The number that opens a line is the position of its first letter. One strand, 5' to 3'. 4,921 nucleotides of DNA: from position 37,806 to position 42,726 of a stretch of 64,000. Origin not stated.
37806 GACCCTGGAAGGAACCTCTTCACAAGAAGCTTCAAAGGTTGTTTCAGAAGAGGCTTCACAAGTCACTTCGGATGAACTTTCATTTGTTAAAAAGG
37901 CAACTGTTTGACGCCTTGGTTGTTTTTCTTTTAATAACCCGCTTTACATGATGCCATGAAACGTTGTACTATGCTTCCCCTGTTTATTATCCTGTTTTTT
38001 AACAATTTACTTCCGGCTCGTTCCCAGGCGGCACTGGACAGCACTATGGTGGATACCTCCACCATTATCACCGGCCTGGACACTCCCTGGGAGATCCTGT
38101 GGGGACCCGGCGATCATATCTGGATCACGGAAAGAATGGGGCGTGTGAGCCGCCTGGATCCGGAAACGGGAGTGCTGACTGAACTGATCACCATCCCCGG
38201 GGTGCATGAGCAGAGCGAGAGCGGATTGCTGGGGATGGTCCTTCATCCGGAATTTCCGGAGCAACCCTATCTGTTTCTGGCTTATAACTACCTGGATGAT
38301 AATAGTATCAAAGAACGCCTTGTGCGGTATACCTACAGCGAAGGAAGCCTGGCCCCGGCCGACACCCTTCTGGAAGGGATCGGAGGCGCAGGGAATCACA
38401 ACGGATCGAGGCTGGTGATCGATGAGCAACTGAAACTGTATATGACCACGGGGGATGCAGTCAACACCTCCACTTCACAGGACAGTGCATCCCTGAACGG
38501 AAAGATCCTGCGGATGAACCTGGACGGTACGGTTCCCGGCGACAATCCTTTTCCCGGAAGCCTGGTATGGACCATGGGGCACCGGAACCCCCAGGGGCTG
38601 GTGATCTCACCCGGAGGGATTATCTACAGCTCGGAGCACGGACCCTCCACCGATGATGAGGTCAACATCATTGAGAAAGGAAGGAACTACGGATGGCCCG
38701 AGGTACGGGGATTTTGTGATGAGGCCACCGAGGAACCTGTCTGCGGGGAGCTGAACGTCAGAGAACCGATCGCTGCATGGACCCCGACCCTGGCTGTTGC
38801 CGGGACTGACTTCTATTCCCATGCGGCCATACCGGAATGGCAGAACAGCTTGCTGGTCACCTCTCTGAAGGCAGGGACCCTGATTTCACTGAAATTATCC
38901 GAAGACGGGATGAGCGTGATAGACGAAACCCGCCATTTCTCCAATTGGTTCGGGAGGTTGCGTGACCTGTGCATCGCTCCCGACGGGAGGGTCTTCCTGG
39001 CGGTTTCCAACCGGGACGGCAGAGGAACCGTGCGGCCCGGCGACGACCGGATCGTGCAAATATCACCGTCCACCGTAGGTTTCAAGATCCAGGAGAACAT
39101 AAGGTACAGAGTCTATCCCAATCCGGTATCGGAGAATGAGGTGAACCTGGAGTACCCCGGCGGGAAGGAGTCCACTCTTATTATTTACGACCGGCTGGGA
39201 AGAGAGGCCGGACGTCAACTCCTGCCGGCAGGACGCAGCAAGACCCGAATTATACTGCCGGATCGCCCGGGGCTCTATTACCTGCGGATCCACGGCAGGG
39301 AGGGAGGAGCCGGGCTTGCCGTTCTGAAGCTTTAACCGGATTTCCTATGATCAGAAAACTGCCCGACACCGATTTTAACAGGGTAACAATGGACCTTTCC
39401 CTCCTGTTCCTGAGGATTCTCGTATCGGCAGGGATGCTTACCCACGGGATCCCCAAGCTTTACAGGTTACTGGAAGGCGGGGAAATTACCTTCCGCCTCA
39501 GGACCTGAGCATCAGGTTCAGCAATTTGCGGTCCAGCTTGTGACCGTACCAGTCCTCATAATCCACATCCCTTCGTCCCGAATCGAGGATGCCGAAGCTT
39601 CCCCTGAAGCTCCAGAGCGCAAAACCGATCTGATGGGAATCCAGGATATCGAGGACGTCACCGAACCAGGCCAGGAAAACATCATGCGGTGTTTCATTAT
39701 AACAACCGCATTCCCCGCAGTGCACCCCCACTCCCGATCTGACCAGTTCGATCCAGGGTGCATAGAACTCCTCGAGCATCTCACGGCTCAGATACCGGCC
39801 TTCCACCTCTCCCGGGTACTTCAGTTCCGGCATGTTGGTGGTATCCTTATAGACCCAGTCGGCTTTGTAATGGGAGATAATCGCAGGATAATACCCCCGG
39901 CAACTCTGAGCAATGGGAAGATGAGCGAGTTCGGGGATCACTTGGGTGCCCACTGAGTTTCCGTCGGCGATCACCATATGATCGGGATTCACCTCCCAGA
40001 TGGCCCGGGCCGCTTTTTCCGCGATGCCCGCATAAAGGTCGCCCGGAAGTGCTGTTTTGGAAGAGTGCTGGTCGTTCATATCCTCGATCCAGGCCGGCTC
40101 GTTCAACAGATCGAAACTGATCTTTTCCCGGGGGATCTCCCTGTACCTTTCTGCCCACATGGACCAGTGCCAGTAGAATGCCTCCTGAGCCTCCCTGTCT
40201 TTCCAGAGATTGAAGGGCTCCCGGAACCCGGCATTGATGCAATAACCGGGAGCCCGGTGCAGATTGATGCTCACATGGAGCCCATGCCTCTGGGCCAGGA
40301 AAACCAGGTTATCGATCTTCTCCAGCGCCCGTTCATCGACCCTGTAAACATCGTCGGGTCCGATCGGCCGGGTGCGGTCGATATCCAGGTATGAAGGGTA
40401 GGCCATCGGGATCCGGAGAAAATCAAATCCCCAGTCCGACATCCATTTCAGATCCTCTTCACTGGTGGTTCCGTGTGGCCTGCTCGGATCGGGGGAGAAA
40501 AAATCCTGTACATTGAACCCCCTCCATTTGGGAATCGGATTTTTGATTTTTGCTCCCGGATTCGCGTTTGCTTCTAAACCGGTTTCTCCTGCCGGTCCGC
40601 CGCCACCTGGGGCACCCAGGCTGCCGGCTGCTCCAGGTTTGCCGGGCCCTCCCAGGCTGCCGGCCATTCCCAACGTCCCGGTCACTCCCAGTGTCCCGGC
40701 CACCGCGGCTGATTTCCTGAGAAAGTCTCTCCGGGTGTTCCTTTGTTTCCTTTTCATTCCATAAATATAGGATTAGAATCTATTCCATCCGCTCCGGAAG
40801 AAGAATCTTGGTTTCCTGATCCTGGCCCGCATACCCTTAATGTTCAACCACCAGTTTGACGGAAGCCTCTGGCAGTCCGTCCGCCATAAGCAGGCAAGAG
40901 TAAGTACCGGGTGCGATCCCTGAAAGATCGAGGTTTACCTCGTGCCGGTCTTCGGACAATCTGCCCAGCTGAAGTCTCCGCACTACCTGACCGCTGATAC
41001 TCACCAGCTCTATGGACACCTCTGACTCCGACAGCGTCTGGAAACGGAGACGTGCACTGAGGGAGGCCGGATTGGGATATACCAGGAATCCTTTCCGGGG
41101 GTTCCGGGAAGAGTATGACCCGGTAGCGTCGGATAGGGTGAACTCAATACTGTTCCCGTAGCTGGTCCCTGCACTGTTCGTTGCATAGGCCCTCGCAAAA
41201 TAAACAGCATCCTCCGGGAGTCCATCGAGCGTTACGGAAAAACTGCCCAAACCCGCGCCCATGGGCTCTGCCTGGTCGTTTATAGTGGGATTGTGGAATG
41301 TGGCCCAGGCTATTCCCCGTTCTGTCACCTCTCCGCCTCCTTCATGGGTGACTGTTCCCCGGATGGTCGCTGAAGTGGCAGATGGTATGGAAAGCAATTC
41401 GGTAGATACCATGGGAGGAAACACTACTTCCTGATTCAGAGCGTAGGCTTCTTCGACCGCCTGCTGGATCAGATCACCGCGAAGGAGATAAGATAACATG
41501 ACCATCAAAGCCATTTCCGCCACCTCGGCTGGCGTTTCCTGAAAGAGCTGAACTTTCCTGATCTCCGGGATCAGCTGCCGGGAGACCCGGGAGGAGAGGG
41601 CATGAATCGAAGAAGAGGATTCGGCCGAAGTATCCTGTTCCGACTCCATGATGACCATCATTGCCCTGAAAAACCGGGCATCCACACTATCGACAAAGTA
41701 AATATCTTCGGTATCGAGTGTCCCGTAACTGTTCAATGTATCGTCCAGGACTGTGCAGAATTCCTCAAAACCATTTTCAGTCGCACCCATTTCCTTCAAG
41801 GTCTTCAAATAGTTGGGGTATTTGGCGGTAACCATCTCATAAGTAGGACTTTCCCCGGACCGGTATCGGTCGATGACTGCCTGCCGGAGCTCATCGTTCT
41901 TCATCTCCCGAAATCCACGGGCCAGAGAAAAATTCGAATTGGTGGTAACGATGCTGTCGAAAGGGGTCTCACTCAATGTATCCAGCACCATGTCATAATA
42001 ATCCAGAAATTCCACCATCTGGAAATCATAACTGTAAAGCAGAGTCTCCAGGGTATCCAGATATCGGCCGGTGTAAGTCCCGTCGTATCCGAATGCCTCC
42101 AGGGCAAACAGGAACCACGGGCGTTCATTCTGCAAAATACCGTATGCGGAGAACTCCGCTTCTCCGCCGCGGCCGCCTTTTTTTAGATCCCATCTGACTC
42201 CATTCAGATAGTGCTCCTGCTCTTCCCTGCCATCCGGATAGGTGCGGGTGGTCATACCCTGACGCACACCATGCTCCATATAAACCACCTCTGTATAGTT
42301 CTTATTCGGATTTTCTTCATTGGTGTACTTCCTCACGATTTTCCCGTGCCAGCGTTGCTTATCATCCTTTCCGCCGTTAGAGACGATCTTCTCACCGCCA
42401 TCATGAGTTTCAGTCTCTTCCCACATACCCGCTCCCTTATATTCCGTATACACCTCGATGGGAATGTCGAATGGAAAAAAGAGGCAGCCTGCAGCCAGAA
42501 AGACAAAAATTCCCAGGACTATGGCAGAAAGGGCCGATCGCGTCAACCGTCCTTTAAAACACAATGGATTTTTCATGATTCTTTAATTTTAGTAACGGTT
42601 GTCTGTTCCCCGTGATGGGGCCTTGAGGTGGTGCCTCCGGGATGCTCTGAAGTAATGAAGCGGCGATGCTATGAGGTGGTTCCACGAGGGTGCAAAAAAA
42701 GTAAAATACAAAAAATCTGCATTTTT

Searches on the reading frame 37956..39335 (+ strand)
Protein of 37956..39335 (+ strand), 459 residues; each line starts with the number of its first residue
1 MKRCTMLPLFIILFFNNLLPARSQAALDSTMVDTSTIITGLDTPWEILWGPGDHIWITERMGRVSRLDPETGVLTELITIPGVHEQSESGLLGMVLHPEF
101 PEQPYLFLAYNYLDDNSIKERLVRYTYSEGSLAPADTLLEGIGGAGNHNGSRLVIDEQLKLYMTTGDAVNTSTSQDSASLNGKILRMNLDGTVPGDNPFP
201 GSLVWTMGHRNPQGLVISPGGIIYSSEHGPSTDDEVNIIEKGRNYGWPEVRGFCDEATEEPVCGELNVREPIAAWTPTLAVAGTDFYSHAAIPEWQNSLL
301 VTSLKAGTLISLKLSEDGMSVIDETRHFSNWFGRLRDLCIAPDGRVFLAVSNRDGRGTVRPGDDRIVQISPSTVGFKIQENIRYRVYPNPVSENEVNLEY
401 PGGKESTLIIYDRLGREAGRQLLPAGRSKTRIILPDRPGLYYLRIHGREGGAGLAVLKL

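Call 66: search_protein_families(library=pfam, proteins=[window:37956-39335:+], max_evalue=0.00001)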
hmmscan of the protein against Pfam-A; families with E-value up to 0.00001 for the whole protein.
window:37956-39335:+ (459 aa): 1 family
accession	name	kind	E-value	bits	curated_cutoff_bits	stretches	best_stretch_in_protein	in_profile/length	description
PF07995.17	GSDH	-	4.5e-80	269.9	25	1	41-356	1-329/332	Glucose / Sorbosone dehydrogenase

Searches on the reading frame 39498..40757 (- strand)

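Call 66: search_protein_families(library=pfam, proteins=[window:39498-40757:-], max_evalue=0.00001)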
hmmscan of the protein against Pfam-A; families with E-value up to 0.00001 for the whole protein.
window:39498-40757:- (419 aa): 1 family
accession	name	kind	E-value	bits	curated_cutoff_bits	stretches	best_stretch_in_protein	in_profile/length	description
PF00150.24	Cellulase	-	4.9e-21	75.9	23.5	1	77-384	9-268/272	Cellulase (glycosyl hydrolase family 5)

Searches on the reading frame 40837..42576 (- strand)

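Call 66: search_protein_families(library=pfam, proteins=[window:40837-42576:-], max_evalue=0.00001)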
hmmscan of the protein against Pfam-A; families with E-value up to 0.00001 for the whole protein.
window:40837-42576:- (579 aa): 1 family
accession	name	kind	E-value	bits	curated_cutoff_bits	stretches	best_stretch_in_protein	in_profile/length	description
PF18962.6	Por_Secre_tail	-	4.8e-07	30.4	27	1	499-566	1-65/75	Secretion system C-terminal sorting domain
